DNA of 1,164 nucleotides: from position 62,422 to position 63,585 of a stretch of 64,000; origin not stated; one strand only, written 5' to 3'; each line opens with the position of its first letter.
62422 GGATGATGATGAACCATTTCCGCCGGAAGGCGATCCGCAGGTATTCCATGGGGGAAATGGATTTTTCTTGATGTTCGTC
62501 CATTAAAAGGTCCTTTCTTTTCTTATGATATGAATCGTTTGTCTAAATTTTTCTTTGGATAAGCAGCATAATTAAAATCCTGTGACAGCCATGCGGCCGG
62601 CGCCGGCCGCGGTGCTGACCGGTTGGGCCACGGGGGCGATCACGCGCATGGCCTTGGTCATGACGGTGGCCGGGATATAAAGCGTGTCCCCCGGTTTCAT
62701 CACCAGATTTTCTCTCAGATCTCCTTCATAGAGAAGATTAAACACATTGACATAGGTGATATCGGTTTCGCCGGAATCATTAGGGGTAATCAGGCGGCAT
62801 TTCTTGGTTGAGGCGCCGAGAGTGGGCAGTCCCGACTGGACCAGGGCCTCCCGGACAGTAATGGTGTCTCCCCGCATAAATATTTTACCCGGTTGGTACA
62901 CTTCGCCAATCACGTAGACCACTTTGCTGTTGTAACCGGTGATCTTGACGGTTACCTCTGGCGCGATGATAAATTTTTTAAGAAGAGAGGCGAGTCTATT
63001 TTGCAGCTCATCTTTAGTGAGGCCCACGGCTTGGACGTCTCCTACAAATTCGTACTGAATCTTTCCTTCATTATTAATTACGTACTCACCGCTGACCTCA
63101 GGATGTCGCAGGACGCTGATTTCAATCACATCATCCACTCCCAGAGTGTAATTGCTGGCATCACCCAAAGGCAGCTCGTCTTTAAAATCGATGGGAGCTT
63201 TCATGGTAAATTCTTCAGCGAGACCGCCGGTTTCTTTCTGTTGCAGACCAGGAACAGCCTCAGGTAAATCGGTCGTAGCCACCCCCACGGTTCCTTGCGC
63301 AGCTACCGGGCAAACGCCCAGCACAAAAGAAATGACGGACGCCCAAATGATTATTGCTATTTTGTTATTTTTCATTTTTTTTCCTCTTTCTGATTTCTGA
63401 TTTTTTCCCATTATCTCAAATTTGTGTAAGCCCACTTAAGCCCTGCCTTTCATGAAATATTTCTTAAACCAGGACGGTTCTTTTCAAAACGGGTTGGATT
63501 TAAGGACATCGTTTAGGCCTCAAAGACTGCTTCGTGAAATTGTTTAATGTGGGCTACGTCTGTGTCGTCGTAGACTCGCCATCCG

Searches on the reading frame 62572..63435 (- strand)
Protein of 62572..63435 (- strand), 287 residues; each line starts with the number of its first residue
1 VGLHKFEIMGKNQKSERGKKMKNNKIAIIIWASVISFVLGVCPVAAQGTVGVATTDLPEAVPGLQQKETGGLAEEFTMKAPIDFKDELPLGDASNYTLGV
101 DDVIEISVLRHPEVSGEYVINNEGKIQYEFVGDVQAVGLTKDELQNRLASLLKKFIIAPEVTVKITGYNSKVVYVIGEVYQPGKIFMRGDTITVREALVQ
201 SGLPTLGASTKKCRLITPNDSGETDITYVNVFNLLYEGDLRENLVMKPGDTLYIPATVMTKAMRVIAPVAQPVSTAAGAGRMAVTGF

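Call 69: search_protein_families(library=ncbifam, proteins=[window:62572-63435:-], max_evalue=0.00001)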
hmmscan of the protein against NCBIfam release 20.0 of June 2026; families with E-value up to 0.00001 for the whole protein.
window:62572-63435:- (287 aa): 4 families
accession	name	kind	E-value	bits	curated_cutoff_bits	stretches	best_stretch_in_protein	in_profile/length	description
TIGR03027.2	pepcterm_export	equivalog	8.1e-30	103.7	180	1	95-257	2-167/169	XrtA/PEP-CTERM system exopolysaccharide export protein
NF011658.0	PRK15078.1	subfamily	1.5e-23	83.2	333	1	95-262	84-257/380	polysaccharide export protein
TIGR03028.1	EpsE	equivalog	1.1e-20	74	262.65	1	95-255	1-160/239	polysaccharide export protein EpsE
NF041843.1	EpsY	equivalog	4.6e-11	42.3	320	1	85-189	43-146/211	exopolysaccharide export protein EpsY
